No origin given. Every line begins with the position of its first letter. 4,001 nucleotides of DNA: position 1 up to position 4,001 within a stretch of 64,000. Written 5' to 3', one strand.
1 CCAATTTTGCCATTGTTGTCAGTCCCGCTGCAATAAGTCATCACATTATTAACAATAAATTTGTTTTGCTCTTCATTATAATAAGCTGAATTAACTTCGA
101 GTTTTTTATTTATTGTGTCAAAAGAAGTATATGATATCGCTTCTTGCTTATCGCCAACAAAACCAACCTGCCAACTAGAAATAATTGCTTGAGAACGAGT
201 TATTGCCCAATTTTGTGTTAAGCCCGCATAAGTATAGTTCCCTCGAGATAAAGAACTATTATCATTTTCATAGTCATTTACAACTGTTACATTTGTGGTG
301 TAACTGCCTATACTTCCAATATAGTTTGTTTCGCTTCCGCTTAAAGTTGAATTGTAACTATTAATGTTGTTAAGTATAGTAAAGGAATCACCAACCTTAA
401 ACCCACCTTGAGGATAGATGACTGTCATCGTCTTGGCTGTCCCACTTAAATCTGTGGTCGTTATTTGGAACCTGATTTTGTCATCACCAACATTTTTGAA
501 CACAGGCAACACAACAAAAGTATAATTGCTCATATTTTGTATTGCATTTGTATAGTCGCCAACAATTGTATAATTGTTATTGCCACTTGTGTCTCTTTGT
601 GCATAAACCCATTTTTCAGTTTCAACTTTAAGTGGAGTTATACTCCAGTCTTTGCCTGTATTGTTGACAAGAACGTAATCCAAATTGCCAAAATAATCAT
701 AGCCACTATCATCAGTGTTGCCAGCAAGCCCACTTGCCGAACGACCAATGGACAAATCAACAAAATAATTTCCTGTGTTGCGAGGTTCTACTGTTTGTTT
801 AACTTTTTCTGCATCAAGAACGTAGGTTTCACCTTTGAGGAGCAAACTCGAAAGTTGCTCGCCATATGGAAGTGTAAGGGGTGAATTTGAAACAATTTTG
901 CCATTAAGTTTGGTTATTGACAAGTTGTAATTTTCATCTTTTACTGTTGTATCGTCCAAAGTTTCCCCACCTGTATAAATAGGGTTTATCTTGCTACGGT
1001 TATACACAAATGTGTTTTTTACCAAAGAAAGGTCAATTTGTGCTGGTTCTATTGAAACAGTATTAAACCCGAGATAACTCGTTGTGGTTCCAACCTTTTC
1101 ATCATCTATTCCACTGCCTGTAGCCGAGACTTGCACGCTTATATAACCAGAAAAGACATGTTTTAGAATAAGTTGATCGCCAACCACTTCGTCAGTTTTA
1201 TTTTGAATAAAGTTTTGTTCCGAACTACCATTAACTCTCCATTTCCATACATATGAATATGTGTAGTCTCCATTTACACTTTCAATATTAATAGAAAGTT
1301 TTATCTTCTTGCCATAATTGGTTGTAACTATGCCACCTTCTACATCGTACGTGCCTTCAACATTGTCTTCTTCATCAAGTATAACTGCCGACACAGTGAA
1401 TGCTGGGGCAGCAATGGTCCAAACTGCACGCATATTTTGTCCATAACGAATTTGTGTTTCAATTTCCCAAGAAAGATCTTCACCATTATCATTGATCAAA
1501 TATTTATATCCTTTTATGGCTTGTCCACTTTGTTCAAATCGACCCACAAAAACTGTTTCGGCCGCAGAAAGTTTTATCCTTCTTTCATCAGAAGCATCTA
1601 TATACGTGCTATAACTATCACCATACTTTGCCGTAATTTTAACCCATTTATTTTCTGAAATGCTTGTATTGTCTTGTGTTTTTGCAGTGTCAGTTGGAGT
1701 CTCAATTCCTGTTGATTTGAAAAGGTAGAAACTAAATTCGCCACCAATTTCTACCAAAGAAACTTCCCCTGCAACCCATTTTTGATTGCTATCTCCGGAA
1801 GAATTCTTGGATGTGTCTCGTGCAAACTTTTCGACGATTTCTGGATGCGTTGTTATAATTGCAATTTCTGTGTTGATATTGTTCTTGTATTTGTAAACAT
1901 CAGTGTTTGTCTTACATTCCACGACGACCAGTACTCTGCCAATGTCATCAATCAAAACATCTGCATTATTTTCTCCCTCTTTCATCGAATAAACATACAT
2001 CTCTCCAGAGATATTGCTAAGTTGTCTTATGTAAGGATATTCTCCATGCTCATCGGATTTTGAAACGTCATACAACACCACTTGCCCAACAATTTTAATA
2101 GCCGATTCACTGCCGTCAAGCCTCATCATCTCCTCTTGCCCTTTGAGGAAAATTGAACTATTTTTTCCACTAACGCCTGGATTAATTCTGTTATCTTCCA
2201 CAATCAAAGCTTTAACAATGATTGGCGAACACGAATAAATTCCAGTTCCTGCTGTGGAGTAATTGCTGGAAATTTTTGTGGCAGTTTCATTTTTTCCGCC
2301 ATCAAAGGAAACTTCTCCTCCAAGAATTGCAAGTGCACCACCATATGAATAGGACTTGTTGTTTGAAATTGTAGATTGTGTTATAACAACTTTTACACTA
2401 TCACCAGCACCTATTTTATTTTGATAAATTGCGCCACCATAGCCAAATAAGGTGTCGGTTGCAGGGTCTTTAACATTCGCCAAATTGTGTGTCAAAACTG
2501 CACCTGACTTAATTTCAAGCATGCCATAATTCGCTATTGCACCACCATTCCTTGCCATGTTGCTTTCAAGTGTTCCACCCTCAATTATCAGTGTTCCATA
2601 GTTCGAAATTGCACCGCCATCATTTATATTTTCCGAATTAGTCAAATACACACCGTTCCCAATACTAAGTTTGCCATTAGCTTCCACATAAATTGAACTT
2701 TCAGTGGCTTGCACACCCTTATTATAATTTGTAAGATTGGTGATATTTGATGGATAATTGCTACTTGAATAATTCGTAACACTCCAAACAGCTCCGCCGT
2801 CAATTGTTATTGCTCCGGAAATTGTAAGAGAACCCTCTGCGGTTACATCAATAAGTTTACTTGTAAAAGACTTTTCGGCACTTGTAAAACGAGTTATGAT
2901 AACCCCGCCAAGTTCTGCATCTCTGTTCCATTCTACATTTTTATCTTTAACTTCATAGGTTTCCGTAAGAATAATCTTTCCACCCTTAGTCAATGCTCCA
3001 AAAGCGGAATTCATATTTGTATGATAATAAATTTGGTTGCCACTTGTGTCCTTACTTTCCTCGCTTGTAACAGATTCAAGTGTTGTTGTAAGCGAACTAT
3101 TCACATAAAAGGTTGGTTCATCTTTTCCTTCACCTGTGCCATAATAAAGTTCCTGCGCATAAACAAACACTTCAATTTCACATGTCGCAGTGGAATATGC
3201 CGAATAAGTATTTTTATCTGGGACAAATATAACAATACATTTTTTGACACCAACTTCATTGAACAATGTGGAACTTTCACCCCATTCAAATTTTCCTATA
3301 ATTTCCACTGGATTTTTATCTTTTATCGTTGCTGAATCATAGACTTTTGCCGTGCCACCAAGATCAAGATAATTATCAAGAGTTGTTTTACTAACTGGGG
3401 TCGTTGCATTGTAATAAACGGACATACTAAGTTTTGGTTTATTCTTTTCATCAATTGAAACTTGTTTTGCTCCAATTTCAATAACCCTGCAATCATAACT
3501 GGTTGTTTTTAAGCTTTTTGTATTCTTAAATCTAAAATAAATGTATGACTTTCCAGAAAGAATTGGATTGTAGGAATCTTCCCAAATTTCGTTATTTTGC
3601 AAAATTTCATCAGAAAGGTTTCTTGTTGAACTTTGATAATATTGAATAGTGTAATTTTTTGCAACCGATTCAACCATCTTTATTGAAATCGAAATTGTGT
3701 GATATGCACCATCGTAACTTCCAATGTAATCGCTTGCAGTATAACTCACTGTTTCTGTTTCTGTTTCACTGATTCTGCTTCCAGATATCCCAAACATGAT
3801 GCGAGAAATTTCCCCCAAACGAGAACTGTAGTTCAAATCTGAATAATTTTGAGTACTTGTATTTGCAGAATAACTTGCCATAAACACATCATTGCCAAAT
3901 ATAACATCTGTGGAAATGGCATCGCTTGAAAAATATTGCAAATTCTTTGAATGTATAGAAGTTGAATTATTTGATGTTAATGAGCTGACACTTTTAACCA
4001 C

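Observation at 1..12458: The apparently ORF-poor first 12.4 kb is one uninterrupted giant coding frame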

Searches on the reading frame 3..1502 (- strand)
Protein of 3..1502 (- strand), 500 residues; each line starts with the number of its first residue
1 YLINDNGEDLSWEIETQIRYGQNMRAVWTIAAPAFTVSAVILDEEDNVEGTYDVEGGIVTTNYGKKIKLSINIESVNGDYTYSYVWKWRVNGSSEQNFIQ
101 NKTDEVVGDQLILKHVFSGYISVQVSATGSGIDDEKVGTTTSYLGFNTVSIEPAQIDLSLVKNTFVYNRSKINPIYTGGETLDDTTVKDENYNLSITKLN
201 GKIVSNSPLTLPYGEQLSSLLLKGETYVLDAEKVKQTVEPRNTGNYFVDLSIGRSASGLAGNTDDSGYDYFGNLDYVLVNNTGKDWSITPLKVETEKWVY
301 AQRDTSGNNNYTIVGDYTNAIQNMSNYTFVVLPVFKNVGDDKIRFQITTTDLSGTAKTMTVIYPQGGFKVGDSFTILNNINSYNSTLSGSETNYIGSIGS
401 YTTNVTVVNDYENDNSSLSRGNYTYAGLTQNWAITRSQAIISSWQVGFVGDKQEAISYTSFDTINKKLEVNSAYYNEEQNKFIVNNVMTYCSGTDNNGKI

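Call 13: find_related_loci(query=window:3-1502:-, collection=genome_contigs, flank=10000)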
Query window:3-1502:- (500 aa) in genome_contigs; peptide patterns used: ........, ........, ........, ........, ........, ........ (x = any residue, [..] = any of these).
59 stretches matched a pattern, but none encodes a relative of the query by tblastn (E <= 1e-3).

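Call 25: find_related_loci(query=window:3-1502:-, collection=metagenome_contigs, flank=10000)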
Query window:3-1502:- (500 aa) in metagenome_contigs; peptide patterns used: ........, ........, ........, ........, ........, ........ (x = any residue, [..] = any of these).
126 stretches matched a pattern, but none encodes a relative of the query by tblastn (E <= 1e-3).

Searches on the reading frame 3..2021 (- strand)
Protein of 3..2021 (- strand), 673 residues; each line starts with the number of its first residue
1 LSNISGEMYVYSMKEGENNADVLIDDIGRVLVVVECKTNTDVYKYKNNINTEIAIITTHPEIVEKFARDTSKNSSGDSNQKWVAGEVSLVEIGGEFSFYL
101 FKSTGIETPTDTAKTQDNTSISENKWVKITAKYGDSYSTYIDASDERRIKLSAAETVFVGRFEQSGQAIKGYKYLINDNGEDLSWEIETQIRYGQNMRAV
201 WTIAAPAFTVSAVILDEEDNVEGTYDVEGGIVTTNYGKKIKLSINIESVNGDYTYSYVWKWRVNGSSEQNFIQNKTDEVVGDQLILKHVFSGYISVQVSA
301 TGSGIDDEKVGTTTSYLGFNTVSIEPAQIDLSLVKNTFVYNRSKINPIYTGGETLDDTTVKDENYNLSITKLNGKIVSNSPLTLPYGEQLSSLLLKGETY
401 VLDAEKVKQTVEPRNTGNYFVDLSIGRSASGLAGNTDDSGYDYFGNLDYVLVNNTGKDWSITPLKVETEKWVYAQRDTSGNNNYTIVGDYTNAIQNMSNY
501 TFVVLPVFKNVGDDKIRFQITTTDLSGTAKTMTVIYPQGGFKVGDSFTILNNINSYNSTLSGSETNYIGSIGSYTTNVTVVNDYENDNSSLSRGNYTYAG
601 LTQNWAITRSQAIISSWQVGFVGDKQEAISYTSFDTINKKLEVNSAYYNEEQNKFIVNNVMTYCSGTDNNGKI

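Call 12: find_homologous_proteins(query=window:3-1958:-, max_evalue=0.00001)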
Query window:3-1958:-: 8000 candidates shared short words with the query, none scored E <= 0.00001.

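Call 36: search_protein_representatives(protein=window:3-2021:-)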
Query: 673 residues. Proteins with E-value up to 0.001 (for the whole library): 1; up to 1e-10: 0; up to 1e-30: 0. The best 1 are listed.
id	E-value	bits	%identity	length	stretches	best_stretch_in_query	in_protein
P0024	4.7e-09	52.2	29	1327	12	560-624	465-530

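Call 38: search_protein_families(library=pfam, proteins=[P0024], max_evalue=0.001)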
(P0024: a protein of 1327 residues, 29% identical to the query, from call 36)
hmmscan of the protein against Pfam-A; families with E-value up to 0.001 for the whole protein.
P0024 (1327 aa): 1 family
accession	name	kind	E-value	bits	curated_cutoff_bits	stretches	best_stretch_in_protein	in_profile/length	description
PF20231.3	DUF6589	-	4.6e-10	39.2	27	0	661-705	267-310/410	Family of unknown function (DUF6589)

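Call 54: predict_structure(protein=window:3-2021:-)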
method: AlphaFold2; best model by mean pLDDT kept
length: 673 residues; sequences in the alignment: 1
mean_pLDDT: 30.4   pTM: 0.19
mean pLDDT of the five models: 30.4, 25.7, 25.2, 25.1, 23.2
residues with pLDDT >= 90: 0; 70-90: 0; 50-70: 0; < 50: 673
segments of 3 or more residues with pLDDT < 50: 1-673
pLDDT, mean of each block of 10 residues (from residue 1): 30 37 34 39 39 37 41 37 28 31 27 27 32 29 28 28 32 33 31 26 25 30 31 32 34 33 32 30 29 27 29 23 23 22 23 27 29 27 26 24 33 35 31 34 36 36 34 34 33 28 28 36 34 36 28 25 25 25 28 26 23 25 26 29 38 37 33 32
secondary structure, 60 per line:
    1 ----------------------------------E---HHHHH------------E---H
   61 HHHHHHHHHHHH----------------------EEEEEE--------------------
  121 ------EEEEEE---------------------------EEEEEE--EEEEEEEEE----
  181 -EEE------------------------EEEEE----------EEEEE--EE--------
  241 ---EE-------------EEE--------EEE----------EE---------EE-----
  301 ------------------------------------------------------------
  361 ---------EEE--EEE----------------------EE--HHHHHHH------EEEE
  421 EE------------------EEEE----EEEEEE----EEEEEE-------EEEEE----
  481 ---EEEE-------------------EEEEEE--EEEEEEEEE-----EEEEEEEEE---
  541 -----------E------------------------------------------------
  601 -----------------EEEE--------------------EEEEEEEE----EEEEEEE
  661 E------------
elements in order: H39-43 H60-72 E95-100 E127-132 E160-165 E168-176 E182-184 E209-213 E224-228 E259-261 E270-272 E370-372 E375-377 H404-410 E417-422 E441-444 E449-454 E459-464 E472-476 E484-487 E507-512 E515-523 E529-537 E618-621 E642-649 E654-661

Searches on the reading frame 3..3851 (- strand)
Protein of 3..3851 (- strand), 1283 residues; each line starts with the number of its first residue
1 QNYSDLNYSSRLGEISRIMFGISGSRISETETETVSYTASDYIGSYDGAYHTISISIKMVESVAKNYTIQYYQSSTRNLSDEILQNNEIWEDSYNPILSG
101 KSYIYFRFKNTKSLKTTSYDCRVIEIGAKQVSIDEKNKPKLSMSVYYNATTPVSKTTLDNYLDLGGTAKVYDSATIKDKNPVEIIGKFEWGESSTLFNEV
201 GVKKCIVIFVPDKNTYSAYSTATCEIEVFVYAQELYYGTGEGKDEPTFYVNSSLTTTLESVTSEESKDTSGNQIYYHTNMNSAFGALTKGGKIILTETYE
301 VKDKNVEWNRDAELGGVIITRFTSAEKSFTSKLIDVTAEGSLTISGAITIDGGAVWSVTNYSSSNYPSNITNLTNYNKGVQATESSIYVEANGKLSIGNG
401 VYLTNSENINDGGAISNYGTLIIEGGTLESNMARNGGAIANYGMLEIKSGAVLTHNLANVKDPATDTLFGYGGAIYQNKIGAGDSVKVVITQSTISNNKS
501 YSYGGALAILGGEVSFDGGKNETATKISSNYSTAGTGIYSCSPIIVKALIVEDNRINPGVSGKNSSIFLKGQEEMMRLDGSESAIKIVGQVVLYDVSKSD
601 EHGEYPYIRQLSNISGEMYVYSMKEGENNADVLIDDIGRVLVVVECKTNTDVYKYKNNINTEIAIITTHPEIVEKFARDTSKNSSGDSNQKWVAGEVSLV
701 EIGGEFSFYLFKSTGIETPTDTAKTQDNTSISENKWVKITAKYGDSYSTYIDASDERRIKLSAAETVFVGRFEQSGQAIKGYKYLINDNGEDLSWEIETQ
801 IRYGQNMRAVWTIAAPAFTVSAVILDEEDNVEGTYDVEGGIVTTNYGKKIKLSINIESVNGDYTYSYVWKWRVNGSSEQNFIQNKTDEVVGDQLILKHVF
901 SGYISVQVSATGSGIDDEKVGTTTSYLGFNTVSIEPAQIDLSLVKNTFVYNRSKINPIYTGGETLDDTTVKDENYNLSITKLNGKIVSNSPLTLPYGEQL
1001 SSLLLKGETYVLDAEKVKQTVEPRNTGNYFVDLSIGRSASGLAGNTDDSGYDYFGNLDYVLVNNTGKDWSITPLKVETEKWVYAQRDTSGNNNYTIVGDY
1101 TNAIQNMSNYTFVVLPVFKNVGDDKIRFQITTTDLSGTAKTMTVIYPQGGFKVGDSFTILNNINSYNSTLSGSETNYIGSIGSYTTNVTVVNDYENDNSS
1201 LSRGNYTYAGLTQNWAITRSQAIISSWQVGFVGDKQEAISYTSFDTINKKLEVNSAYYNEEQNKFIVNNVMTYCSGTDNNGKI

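Call 78: search_dna_similar(query=window:3-3851:-, collection=plasmids, mode=protein, max_evalue=0.001, max_rows=10)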
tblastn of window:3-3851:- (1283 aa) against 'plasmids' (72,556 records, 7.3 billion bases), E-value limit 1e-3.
No match.

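Call 79: search_dna_similar(query=window:3-3851:-, collection=phages, mode=protein, max_evalue=0.001, max_rows=10)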
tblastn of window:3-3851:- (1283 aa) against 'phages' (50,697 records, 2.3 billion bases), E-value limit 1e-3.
No match.

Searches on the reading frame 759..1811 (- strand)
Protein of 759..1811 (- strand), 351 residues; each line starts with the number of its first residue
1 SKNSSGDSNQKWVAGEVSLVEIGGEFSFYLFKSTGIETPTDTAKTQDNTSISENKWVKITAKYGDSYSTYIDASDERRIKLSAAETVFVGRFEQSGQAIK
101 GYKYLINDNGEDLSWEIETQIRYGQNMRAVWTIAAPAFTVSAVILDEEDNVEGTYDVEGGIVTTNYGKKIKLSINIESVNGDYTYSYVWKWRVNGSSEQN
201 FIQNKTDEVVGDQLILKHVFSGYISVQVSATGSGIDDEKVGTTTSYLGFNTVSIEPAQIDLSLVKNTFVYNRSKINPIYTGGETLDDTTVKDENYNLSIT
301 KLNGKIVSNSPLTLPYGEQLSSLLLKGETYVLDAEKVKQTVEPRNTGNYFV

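Call 22: search_protein_families(library=pfam, proteins=[window:759-1811:-], max_evalue=1)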
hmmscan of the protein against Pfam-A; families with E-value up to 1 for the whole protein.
window:759-1811:- (351 aa): 1 family
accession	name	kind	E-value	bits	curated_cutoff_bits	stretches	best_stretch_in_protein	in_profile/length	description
PF21719.3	MIOS_a-sol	-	0.46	10.4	27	1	163-218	6-63/230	MIOS, alpha-solenoid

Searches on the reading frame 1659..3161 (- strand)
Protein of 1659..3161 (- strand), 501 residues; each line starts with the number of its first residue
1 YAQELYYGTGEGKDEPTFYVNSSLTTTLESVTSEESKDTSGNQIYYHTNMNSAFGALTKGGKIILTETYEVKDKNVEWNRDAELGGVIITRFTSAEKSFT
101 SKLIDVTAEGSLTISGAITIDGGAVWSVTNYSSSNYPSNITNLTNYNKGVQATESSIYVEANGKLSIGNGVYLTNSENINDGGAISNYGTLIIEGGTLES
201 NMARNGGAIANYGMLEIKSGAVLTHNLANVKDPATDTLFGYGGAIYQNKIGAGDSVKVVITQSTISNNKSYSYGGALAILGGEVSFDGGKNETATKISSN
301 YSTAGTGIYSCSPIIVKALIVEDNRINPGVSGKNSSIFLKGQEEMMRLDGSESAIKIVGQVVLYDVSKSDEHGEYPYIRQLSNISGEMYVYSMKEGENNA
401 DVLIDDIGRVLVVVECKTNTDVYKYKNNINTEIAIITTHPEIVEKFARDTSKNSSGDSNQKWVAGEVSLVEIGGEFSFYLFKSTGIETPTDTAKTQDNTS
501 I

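Call 22: search_protein_families(library=pfam, proteins=[window:1659-3161:-], max_evalue=1)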
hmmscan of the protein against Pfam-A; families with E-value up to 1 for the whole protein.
window:1659-3161:- (501 aa): 2 families
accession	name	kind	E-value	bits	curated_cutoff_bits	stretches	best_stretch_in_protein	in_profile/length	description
PF05594.20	Fil_haemagg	-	0.008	17.3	21.5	1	150-201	8-58/72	Haemagglutinin repeat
PF02415.23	Chlam_PMP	-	0.038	14.7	20.6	1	263-277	2-16/19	Chlamydia polymorphic membrane protein (Chlamydia_PMP) repeat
